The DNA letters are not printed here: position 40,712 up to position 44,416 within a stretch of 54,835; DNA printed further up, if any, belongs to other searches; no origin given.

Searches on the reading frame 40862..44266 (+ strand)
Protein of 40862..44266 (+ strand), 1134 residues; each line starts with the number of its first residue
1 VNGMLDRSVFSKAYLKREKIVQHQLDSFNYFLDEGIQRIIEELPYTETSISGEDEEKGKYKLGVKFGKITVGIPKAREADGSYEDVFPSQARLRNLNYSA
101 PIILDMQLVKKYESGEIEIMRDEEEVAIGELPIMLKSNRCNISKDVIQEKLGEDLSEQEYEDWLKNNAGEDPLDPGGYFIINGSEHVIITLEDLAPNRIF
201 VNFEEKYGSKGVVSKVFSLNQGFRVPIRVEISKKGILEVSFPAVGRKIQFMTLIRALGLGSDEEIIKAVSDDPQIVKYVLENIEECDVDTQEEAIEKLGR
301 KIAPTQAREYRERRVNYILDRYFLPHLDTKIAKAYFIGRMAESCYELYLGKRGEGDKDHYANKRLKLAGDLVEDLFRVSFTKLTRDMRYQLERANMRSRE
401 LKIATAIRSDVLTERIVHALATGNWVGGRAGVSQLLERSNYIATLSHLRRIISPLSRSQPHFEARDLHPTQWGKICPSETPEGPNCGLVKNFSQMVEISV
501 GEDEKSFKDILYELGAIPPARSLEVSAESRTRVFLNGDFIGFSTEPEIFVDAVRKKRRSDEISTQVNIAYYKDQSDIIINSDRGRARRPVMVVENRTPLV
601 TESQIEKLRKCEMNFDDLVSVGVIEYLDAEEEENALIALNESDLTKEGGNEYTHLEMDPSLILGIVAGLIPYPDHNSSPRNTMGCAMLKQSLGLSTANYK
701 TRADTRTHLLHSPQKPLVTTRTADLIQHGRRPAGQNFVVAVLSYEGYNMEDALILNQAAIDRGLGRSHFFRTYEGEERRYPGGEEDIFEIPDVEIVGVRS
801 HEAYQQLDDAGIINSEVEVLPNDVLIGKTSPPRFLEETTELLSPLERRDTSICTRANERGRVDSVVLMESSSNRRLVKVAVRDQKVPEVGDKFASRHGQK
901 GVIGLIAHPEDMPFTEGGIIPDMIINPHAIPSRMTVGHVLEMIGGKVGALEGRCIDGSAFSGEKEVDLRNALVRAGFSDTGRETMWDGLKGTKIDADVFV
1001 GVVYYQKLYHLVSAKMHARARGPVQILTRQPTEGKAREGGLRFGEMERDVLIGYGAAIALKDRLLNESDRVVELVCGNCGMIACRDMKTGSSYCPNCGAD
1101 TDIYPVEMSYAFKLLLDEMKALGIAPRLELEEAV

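Call 62: search_protein_families(library=pfam, proteins=[window:40862-44266:+], max_evalue=0.00001)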
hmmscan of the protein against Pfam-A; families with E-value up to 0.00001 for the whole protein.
window:40862-44266:+ (1134 aa): 7 families
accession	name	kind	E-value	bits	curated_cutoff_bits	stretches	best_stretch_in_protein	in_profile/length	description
PF00562.33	RNA_pol_Rpb2_6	-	2.2e-133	445.4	23.4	1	666-1037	1-373/373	RNA polymerase Rpb2, domain 6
PF04563.20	RNA_pol_Rpb2_1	-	3.7e-47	160.9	28.2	1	20-413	2-202/203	RNA polymerase beta subunit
PF04560.25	RNA_pol_Rpb2_7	-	1e-27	96.8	32.1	1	1039-1130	1-86/87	RNA polymerase Rpb2, domain 7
PF04565.21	RNA_pol_Rpb2_3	-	1.3e-25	89.8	21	1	434-498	1-68/68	RNA polymerase Rpb2, domain 3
PF04561.19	RNA_pol_Rpb2_2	-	5.6e-24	85.3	21.7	1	197-366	3-190/190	RNA polymerase Rpb2, domain 2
PF04566.18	RNA_pol_Rpb2_4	-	1.8e-19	70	28.7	1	533-594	1-62/62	RNA polymerase Rpb2, domain 4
PF04567.22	RNA_pol_Rpb2_5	-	2.8e-10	41.4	21.1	1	615-659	1-66/66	RNA polymerase Rpb2, domain 5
